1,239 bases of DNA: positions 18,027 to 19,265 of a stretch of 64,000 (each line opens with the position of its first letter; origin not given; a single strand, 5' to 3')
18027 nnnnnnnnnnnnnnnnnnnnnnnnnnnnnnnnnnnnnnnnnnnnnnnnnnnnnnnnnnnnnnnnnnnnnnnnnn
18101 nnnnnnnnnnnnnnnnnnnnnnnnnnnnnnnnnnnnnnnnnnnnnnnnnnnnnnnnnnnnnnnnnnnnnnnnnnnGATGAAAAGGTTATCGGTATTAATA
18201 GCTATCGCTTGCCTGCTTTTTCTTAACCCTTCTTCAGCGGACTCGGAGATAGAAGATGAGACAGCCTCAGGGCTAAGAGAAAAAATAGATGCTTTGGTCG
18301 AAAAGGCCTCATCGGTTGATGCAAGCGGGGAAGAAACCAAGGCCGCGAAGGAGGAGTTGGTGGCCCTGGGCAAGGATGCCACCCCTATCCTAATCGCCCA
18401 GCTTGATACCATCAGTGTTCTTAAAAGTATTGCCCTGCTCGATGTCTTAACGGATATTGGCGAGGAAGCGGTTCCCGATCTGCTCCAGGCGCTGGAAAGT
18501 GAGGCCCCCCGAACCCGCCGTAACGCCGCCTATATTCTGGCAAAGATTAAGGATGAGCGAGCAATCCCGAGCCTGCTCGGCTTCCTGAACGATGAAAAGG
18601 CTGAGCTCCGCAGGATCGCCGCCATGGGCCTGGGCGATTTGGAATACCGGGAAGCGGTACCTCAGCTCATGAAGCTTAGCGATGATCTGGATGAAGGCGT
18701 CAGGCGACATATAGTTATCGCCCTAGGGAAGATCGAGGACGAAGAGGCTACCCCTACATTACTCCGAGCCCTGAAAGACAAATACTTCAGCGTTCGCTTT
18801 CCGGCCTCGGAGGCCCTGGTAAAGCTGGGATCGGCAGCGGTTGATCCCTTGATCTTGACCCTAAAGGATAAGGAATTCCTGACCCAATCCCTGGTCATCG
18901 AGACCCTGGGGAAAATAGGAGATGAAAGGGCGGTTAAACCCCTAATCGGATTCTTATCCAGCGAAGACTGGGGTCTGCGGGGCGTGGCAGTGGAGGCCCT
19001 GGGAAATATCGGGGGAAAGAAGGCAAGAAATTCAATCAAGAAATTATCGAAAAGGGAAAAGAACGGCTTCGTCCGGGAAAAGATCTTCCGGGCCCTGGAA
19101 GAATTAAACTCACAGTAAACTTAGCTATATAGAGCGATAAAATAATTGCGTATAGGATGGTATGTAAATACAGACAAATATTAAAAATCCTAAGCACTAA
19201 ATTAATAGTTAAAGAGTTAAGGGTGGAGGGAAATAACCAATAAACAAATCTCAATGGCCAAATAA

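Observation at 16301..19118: Lipoprotein made of ~13 novel 26-residue '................' repeats, translationally coupled to a periplasmic HEAT-repeat protein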

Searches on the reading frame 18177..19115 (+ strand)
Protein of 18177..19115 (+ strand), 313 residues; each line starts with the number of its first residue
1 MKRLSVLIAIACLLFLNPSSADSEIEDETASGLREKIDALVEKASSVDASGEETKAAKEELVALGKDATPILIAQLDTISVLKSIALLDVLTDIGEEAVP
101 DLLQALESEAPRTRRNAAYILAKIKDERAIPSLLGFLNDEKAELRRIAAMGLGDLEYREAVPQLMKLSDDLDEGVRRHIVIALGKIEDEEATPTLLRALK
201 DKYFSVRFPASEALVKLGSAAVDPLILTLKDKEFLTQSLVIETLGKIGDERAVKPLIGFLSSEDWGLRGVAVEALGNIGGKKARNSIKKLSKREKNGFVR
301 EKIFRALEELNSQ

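Call 3: search_protein_families(library=pfam, proteins=[window:18177-19115:+], max_evalue=1)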
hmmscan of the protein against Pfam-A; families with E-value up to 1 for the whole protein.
window:18177-19115:+ (313 aa): 10 families
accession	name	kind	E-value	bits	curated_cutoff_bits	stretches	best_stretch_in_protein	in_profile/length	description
PF13646.12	HEAT_2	-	6.4e-42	142.2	27.7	3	137-214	8-87/88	HEAT repeats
PF03130.22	HEAT_PBS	-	1.6e-28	96.3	20.9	4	175-201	1-27/27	PBS lyase HEAT-like repeat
PF02985.28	HEAT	-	2e-18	65.2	23.5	3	130-155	2-27/31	HEAT repeat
PF13513.12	HEAT_EZ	-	4.1e-11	43.6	27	2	128-153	28-53/55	HEAT-like repeat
PF00514.29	Arm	-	2.3e-10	40.6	20.6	1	248-278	9-39/41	Armadillo/beta-catenin-like repeat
PF24714.1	TOR1L1_N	-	4.9e-05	23.2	43.3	1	251-283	211-243/281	TORTIFOLIA1 N-terminal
PF12717.13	Cnd1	-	0.00053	20.5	26.4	0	92-126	16-50/162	non-SMC mitotic condensation complex subunit 1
PF01602.26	Adaptin_N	-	0.0062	15.6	37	1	92-281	109-295/524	Adaptin N terminal region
PF20308.4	TPR-S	-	0.025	15.6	27.6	1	156-224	1-64/102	Tetratricopeptide Repeats-Sensor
PF12755.13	Vac14_Fab1_bd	-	0.1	13.7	22.1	0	192-219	29-56/97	Vacuolar 14 Fab1-binding region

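Call 4: search_protein_families(library=ncbifam, proteins=[window:18177-19115:+], max_evalue=1)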
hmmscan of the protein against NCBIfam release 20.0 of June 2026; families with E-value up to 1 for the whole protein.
window:18177-19115:+ (313 aa): 8 families
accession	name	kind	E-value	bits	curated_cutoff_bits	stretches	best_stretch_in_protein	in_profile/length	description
NF045915.1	PhycobilmeDegNblB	equivalog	6.3e-26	91.2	300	4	213-296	122-206/214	phycobilisome degradation protein NblB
NF058502.1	phyc_lyase_CpcE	equivalog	1.2e-22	80.7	330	3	96-169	34-114/260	C-phycocyanin alpha-cysteine-84 phycocyanobilin lyase subunit CpcE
NF058515.1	phyc_lyase_CpcF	equivalog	1.5e-22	80.2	220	3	54-161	16-125/200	C-phycocyanin alpha-cysteine-84 phycocyanobilin lyase subunit CpcF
NF010374.0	PRK13800.1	equivalog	8.2e-12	44.2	1196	1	81-308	607-833/898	fumarate reductase/succinate dehydrogenase flavoprotein subunit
NF045662.1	DVU0298_fam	equivalog_domain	2e-11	43.9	75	3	252-294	146-188/213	DVU0298 family protein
NF058505.1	phyc_lyase_CpeY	equivalog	7.4e-10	38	600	3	177-235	357-413/419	C-phycoerythrin alpha-cysteine-82 phycoerythrobilin lyase CpeY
NF007244.0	PRK09687.1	equivalog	8.3e-10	38.4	275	2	112-200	144-235/285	putative lyase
TIGR02270.1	TIGR02270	subfamily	1.8e-05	23.9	206.8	1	139-307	66-233/410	TIGR02270 family protein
